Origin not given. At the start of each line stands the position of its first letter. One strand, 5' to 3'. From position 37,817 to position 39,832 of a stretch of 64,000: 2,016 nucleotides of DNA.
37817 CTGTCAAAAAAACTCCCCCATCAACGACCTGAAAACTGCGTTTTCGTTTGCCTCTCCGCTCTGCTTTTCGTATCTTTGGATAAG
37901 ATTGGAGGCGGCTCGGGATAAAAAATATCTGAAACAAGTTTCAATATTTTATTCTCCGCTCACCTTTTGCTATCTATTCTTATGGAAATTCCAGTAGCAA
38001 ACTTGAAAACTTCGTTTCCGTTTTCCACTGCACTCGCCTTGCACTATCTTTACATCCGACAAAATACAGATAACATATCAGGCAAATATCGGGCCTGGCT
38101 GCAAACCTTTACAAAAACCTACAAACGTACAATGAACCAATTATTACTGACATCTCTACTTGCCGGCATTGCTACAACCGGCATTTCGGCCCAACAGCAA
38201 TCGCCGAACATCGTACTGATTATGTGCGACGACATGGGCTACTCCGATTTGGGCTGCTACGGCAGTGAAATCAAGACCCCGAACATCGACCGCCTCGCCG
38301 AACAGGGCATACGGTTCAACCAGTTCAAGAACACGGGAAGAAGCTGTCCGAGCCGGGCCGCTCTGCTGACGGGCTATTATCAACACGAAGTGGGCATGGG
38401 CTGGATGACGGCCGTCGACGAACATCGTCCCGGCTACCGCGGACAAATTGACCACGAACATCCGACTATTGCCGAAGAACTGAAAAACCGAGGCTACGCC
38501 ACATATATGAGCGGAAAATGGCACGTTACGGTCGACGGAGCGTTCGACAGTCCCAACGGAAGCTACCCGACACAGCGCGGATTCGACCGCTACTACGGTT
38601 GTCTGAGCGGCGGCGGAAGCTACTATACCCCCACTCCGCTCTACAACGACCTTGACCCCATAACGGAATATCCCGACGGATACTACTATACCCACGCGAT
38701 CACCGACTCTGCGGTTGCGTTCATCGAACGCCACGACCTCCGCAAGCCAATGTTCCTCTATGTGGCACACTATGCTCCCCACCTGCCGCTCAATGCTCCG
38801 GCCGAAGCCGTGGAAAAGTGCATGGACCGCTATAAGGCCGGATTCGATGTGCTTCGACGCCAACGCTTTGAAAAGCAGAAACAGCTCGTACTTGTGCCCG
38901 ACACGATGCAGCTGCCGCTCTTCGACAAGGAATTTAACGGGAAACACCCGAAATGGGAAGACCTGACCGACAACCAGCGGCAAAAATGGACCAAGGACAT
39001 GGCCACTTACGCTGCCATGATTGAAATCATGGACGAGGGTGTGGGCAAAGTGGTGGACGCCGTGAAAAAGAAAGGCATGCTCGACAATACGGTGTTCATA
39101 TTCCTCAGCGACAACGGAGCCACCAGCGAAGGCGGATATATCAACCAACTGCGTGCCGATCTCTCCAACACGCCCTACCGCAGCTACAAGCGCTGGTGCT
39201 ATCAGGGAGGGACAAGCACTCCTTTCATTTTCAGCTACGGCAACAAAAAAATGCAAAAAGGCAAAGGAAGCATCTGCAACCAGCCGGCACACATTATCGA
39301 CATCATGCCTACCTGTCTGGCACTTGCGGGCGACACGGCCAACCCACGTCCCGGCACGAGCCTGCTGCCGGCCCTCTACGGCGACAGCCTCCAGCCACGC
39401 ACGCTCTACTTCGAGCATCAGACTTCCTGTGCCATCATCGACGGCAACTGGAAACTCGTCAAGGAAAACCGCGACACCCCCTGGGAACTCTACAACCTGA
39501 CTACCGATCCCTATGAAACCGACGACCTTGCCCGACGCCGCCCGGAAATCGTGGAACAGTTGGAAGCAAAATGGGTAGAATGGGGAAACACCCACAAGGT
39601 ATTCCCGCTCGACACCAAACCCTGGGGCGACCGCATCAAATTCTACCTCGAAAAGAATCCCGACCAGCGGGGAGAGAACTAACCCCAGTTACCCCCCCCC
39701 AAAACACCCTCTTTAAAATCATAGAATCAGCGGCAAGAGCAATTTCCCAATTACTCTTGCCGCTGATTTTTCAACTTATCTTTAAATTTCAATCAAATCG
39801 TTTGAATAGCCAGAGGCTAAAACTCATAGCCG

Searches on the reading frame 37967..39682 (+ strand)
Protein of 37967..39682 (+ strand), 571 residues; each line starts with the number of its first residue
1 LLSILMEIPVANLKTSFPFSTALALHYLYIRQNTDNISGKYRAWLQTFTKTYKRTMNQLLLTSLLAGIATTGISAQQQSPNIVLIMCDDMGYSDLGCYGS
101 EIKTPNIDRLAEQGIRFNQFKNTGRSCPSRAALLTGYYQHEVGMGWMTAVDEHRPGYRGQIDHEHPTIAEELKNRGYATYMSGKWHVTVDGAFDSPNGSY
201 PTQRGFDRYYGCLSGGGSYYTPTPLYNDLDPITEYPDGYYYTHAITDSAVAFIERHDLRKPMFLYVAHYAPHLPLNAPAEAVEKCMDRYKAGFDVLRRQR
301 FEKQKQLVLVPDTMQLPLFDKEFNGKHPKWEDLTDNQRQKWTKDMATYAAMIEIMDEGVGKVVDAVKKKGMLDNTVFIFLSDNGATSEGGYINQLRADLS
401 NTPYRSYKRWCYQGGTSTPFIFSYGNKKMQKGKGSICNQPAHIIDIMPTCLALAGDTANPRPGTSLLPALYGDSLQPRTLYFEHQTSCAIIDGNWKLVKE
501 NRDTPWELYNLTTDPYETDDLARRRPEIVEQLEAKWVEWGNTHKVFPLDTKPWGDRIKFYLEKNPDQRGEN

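Call 88: search_protein_families(library=pfam, proteins=[window:37967-39682:+], max_evalue=0.00001)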
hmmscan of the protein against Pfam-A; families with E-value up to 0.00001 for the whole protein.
window:37967-39682:+ (571 aa): 2 families
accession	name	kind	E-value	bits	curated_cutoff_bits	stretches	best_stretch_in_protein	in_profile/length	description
PF00884.28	Sulfatase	-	1.2e-59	202.6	25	1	80-455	1-300/301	Sulfatase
PF16347.10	SGSH_C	-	3.2e-06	27.8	29.3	1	408-533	8-145/154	N-sulphoglucosamine sulphohydrolase, C-terminal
